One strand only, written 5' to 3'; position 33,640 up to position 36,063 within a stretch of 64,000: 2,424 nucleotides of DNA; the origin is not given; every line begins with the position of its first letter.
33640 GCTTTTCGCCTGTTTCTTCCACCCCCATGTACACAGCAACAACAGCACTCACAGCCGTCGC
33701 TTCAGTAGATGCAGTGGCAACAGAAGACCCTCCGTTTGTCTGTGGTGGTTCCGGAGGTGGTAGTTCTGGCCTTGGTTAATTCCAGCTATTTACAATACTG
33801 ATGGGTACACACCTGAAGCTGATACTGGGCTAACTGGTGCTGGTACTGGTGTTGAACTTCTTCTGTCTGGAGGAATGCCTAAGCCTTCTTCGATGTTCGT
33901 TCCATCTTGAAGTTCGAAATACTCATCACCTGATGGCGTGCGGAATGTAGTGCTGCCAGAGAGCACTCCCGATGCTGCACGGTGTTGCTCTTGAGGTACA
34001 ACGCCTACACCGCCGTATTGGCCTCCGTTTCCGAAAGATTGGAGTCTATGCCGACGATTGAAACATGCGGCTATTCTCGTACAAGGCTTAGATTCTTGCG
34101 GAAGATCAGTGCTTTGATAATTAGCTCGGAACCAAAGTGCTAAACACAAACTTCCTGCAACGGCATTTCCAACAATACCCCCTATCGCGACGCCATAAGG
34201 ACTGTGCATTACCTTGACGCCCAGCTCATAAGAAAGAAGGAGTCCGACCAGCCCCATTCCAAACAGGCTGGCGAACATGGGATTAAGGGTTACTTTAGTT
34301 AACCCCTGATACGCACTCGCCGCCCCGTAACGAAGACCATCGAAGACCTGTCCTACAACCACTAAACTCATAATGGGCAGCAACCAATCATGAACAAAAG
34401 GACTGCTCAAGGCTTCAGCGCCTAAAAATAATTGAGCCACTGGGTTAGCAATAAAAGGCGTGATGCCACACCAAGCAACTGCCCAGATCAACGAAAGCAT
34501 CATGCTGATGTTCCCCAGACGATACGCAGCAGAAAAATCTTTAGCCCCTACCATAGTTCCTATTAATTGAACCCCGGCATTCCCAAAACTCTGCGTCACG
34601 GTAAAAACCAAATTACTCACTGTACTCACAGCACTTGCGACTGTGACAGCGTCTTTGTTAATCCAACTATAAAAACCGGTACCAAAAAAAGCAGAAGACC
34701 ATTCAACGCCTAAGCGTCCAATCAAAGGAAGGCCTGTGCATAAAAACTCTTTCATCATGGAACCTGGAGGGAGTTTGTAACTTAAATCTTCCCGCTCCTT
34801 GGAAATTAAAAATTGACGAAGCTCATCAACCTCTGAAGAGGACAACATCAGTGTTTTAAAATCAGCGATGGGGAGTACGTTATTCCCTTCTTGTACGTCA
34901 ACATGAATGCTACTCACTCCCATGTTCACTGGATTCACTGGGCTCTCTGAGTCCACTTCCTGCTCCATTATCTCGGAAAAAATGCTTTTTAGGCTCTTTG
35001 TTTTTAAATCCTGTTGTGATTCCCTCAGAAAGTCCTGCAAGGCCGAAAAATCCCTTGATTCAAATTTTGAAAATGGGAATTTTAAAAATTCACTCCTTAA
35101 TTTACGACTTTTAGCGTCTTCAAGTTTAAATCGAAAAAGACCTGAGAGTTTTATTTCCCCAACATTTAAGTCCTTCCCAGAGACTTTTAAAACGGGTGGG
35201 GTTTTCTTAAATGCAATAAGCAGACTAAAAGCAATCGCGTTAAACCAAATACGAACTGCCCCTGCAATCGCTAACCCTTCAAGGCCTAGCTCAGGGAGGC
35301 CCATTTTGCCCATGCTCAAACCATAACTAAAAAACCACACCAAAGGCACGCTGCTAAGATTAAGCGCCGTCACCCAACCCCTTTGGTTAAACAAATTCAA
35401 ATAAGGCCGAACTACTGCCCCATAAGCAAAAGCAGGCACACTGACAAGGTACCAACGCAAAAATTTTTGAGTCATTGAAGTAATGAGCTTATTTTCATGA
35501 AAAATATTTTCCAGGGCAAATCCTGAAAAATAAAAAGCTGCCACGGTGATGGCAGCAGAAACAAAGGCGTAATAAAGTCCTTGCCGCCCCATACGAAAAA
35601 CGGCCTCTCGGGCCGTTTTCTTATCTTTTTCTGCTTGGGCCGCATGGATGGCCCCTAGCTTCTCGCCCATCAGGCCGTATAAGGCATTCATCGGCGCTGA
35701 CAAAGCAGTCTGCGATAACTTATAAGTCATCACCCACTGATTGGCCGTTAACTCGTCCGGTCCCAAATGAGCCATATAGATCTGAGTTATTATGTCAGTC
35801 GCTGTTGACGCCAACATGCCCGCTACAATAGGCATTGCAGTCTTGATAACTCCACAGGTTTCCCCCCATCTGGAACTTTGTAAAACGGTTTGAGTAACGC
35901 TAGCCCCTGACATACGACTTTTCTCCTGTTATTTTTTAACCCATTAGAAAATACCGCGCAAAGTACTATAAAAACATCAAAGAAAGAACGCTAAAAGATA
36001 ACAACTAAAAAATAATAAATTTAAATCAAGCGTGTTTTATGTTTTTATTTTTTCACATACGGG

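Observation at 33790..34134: Unrecognised ~110-residue cytoplasmic tail, far better conserved than the transporter core, on both MATE-like paralogs (second copy 36429-36764)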

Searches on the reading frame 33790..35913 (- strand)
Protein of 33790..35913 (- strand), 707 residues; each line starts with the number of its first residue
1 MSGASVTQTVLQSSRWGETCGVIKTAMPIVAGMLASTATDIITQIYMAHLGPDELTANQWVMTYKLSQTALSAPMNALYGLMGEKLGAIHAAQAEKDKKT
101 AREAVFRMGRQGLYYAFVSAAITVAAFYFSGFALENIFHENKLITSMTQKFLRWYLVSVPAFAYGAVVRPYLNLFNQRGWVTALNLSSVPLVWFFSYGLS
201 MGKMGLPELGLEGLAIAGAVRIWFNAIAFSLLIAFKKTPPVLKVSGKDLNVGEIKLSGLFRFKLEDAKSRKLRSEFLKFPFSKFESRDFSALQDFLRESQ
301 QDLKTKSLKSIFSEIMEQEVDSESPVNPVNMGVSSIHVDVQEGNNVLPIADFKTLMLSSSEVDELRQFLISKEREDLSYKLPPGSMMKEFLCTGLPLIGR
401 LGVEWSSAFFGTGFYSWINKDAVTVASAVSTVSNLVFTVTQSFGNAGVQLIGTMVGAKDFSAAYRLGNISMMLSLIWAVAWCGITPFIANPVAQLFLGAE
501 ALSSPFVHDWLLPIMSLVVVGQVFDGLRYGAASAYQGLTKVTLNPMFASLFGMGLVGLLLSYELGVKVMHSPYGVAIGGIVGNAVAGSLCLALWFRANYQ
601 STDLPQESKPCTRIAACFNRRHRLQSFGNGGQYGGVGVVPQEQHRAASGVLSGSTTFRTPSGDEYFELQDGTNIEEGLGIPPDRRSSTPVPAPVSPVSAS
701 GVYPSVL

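Call 5: search_protein_families(library=pfam, proteins=[window:33790-35913:-], max_evalue=0.1)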
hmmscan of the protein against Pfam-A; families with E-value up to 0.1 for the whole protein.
window:33790-35913:- (707 aa): 1 family
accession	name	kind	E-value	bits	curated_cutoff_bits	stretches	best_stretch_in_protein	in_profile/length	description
PF01554.23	MatE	-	8.8e-16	58.4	24.9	2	396-562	1-160/161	MatE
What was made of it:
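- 33790..35913 (-): MATE paralog A (707 aa, P0006), downstream copy of the tandem duplication. Pfam MatE E = 8.8e-16 (call 5).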

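Call 8: search_dna_similar(query=window:33790-35913:-, collection=plasmids, mode=protein, max_rows=10)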
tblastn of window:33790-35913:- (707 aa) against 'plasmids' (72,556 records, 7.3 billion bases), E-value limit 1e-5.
No match.
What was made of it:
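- Tried and rejected: The plasmid collection gave no match (call 8).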

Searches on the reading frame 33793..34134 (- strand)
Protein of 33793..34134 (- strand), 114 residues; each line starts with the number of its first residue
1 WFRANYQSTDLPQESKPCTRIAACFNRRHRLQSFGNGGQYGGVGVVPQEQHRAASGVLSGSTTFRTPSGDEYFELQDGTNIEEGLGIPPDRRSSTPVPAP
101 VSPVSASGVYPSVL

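Call 7: find_homologous_proteins(query=window:33793-34134:-, max_evalue=0.01)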
Query window:33793-34134:-: 5 candidates shared short words with the query, none scored E <= 0.01.
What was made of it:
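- On Known protein domain for the tail (Pfam / PDB / any sequenced relative): The word-indexed search found none (call 7).
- Tried and rejected: The word-indexed search of 5.8e9 clusters found nothing (call 7).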

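Call 13: search_protein_representatives(protein=window:33793-34134:-)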
Query: 114 residues. Proteins with E-value up to 0.001 (for the whole library): 5; up to 1e-10: 2; up to 1e-30: 1. The best 5 are listed.
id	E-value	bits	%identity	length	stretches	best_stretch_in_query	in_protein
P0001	5.3e-50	184.2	82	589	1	1-107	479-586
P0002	5.2e-12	61.7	36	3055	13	59-93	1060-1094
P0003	4.7e-09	52.2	34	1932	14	58-93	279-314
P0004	9.2e-09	51.3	34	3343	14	58-93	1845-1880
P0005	8.7e-06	41.7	35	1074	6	55-109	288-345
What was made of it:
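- Tried and rejected: phmmer against 1.84e9 representatives gave only the protein's own cluster plus four giant repeat proteins (call 13).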

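Call 17: find_homologous_proteins(query=P0001, max_evalue=0.00001)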
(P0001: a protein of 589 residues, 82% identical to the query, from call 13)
Query P0001 (589 aa): 7 proteins with E <= 0.00001 among 8000 candidates.
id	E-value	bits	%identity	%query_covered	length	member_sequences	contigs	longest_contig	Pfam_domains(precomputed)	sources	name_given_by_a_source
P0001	0.0e+0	1304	100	100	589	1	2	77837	PF01554.24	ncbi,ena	-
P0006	1.8e-260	883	74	54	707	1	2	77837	PF01554.24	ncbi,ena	-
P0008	1.1e-154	534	54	70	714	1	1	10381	PF01554.24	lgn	-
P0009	1.1e-108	382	44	78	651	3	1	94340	PF01554.24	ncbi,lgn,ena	-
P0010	3.4e-8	51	24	81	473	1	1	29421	PF01554.24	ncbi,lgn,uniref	ncbi:MATE family efflux transporter [Sphingomonas sp.]|uniref:MATE family efflux transporter n=1 Tax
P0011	7.6e-6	43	24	76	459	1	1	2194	PF01554.24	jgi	jgi:MATE family multidrug resistance protein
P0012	9.6e-6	42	24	80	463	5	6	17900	PF01554.24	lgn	-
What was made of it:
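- Closest known: MATE. Different: The subfamily has only four known clusters among 5.8e9 (call 17).
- No third paralog or donor exists among 5.8e9 protein clusters (call 17). No donor or third paralog was found in 5.8e9 clusters (call 17).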

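Call 19: find_encoding_contigs(protein=P0009, flank=8000, max_places=4)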
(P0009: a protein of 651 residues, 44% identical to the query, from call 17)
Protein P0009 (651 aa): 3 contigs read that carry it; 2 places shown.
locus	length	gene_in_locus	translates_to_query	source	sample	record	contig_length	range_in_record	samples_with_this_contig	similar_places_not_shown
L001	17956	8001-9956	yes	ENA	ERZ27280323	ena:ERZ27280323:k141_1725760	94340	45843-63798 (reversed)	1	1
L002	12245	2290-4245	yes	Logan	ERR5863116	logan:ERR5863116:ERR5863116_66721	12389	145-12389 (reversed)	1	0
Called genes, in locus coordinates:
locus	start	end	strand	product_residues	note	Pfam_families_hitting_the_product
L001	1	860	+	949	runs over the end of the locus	PF16078:2-oxogl_dehyd_N, PF00676:E1_dh, PF02779:Transket_pyr, PF16870:OxoGdeHyase_C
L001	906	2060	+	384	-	PF00364:Biotin_lipoyl, PF25984:BSH_YknX (weak), PF25917:BSH_RND (weak), PF02817:E3_binding, PF00198:2-oxoacid_dh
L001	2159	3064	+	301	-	PF01869:BcrAD_BadFG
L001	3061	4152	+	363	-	PF01380:SIS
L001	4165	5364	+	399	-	PF01979:Amidohydro_1, PF07969:Amidohydro_3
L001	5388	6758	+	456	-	PF00083:Sugar_tr, PF06609:TRI12 (weak), PF13347:MFS_2 (weak), PF07690:MFS_1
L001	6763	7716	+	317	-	PF01073:3Beta_HSD, PF01370:Epimerase, PF02719:Polysacc_synt_2, PF04321:RmlD_sub_bind, PF13460:NAD_binding_10, PF16363:GDP_Man_Dehyd, PF07993:NAD_binding_4 (weak)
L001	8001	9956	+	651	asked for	PF01554:MatE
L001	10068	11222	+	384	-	PF01636:APH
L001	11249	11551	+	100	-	-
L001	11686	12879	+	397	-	-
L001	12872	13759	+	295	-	PF01263:Aldose_epim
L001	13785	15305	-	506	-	PF00324:AA_permease, PF13520:AA_permease_2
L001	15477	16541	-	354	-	PF01116:F_bP_aldolase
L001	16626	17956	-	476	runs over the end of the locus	PF00224:PK, PF02887:PK_C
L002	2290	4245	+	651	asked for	PF01554:MatE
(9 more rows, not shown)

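Call 20: find_encoding_contigs(protein=P0008, flank=8000, max_places=4)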
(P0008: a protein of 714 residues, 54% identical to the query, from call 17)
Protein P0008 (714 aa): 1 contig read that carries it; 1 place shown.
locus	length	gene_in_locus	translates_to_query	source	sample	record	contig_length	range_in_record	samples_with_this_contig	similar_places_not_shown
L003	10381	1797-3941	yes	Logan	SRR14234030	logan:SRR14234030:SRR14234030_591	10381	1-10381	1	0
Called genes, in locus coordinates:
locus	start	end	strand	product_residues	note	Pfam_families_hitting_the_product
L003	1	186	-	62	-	?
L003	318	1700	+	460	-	PF00324:AA_permease, PF13520:AA_permease_2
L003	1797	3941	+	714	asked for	PF01554:MatE (faint)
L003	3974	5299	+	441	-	-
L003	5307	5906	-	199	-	PF01812:5-FTHF_cyc-lig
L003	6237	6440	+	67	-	-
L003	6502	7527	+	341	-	PF01467:CTP_transf_like, PF00293:NUDIX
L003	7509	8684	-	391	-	PF13173:AAA_14, PF13635:DUF4143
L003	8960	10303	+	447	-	PF13173:AAA_14, PF13635:DUF4143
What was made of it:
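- The closest relative has a single copy in a syntenic locus (call 20), so the duplication is lineage-specific.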

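Call 34: search_solved_structures(query=P0001, max_evalue=0.01)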
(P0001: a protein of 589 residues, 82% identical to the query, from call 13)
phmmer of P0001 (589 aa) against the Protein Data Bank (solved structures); distinct sequences matched with E-value up to 0.01: 1.
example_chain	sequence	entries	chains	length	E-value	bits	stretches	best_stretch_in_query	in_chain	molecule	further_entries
4huk_A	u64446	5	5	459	3.2e-06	29.1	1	27-432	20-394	Multidrug efflux protein | protein C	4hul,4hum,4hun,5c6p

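Call 44: predict_structure(alignment_id=A2)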
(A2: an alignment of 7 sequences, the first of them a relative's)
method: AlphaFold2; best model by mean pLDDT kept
length: 589 residues; sequences in the alignment: 7
mean_pLDDT: 77.4   pTM: 0.75
mean pLDDT of the five models: 77.4, 75.3, 75.2, 74.5, 74.1
residues with pLDDT >= 90: 207; 70-90: 249; 50-70: 35; < 50: 98
segments of 3 or more residues with pLDDT < 50: 1-5, 497-589
pLDDT, mean of each block of 10 residues (from residue 1): 50 74 87 89 85 80 74 86 94 91 92 91 82 67 81 89 91 91 93 94 90 93 94 92 82 87 76 92 87 85 85 81 88 92 89 90 88 76 73 85 88 91 91 94 94 92 94 93 75 54 41 29 29 28 39 35 30 30 31
secondary structure, 60 per line:
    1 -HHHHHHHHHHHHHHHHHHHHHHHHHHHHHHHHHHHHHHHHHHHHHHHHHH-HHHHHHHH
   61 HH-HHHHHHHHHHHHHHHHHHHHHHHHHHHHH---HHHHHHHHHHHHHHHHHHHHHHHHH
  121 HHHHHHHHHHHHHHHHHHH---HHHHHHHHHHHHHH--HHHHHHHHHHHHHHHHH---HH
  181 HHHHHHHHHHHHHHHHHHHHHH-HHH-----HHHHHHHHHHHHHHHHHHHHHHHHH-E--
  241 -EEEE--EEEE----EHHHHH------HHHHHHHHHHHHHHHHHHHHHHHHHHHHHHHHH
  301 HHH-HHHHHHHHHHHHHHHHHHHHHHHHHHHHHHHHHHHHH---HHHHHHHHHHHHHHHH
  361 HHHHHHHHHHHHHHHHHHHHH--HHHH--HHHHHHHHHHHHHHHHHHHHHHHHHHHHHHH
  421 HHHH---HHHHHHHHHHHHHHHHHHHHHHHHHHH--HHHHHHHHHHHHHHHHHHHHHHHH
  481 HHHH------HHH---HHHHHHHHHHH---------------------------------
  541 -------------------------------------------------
elements in order: H2-51 H53-62 H64-92 H96-139 H143-156 H159-175 H179-202 H212-236 E242-245 E248-251 H257-261 H268-303 H305-341 H345-381 H384-387 H390-424 H428-454 H457-484 H497-507
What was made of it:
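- On MATE transporter family (PF01554): The AF2 model of B has core pLDDT 80-94 (call 44).
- AF2 gives pLDDT about 30 for residues 497-589, while the core is 80-94 (call 44). pLDDT is about 30 (call 44).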

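Call 45: search_protein_families(library=pfam, proteins=[window:33793-34134:-], max_evalue=10)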
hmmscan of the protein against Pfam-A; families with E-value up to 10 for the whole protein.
window:33793-34134:- (114 aa): 0 families

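Call 46: search_solved_structures(query=window:33793-34134:-, max_evalue=10)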
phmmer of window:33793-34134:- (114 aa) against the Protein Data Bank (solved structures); distinct sequences matched with E-value up to 10: 0.
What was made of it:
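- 33793..34134 (-): Tail of A (residues 594-707): juxtamembrane segment plus disordered Gly/Ser/Pro-rich region. No Pfam or PDB hit (calls 45, 46).
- On Known protein domain for the tail (Pfam / PDB / any sequenced relative): PDB phmmer at E <= 10: none (call 46).
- There are no Pfam or PDB hits for the tail (calls 45, 46). No homologs were found anywhere (calls 13, 45, 46).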

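Call 50: fold_search(model_id=the predicted structure, library=pdb)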
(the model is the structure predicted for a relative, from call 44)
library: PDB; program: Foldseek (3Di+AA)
matches with E <= 10: 530; with E <= 0.001: 59
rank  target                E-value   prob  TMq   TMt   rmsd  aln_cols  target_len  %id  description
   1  9rsj_A                5.5e-14  1.00  0.67  0.85   3.9       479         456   18  Cryo-EM structure of MATE transporter NorM-VC in complex with doxorubicin (released 2025-11-26)
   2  9r1f_A                1.9e-13  1.00  0.69  0.84   8.8       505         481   17  Cryo-EM structure of human MATE1 in complex with metformin (released 2025-11-05)
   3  7php_A                3.3e-13  1.00  0.67  0.86   3.3       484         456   18  Structure of Multidrug and Toxin Compound Extrusion (MATE) transporter NorM by NabFab-fiducial assisted cryo-EM (released 2021-09-01)
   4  9r1g_A                4.8e-13  1.00  0.67  0.81   9.2       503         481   16  Cryo-EM structure of human MATE1 (released 2025-11-05)
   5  9r10_A                1.2e-12  1.00  0.66  0.80   9.7       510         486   16  Cryo-EM structure of human MATE1 in complex with cimetidine (released 2025-11-05)
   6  5y50                  2.7e-12  1.00  0.66  0.85   3.4       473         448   16  Crystal structure of eukaryotic MATE transporter AtDTX14 (released 2017-12-06)
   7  7dqk_B                4.0e-12  1.00  0.67  0.81   6.0       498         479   18  A nicotine MATE transporter, Nicotiana tabacum MATE2 (NtMATE2) (released 2021-06-09)
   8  5xjj                  4.0e-12  1.00  0.65  0.84   4.0       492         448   15  Crystal structure of a MATE family protein (released 2017-09-20)
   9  5yck                  7.4e-12  1.00  0.66  0.85   3.6       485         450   15  Crystal structure of a MATE family protein derived from Camelina sativa at 2.3 angstrom (released 2017-09-27)
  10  6ids                  9.4e-12  1.00  0.64  0.84   3.6       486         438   16  Crystal structure of Vibrio cholerae MATE transporter VcmN D35N mutant (released 2019-01-16)
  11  7dqk_A                1.3e-11  1.00  0.64  0.78   7.1       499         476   17  A nicotine MATE transporter, Nicotiana tabacum MATE2 (NtMATE2) (released 2021-06-09)
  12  3wbn_A                1.8e-11  1.00  0.62  0.80   4.7       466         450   16  Crystal structure of MATE in complex with MaL6 (released 2013-06-12)
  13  4mlb_C                2.3e-11  1.00  0.64  0.82   4.2       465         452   15  Reverse polarity of binding pocket suggests different function of a MOP superfamily transporter from Pyrococcus furios (released 2013-09-25)
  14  6hfb_D                2.5e-11  1.00  0.63  0.80   4.4       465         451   15  Outward-facing conformation of a multidrug resistance MATE family transporter of the MOP superfamily. (released 2019-06-12)
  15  3vvr_A                2.7e-11  1.00  0.61  0.79   4.8       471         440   14  Crystal structure of MATE in complex with MaD5 (released 2013-04-03)
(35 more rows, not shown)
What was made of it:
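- On MATE transporter family (PF01554): Foldseek against the PDB puts NorM-VC first (E = 5.5e-14, TM-score 0.85 normalised to the target), followed by further MATE structures (call 50).
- Closest known: MATE. Same: The model has a 12-helix fold with TM-score 0.85 to NorM-VC and 0.80-0.85 to human MATE1 and plant DTX14 (call 50).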

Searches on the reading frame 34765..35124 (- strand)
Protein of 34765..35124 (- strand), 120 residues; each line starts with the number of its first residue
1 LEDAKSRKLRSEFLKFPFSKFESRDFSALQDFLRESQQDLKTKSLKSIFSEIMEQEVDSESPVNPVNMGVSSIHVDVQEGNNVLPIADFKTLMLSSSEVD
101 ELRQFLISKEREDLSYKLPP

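Call 45: search_protein_families(library=pfam, proteins=[window:34765-35124:-], max_evalue=10)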
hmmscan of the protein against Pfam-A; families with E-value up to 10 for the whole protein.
window:34765-35124:- (120 aa): 0 families
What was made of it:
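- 34765..35124 (-): Insert of about 108-120 aa specific to copy A, in the cytoplasmic TM6-TM7 loop. No Pfam hit (call 45).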
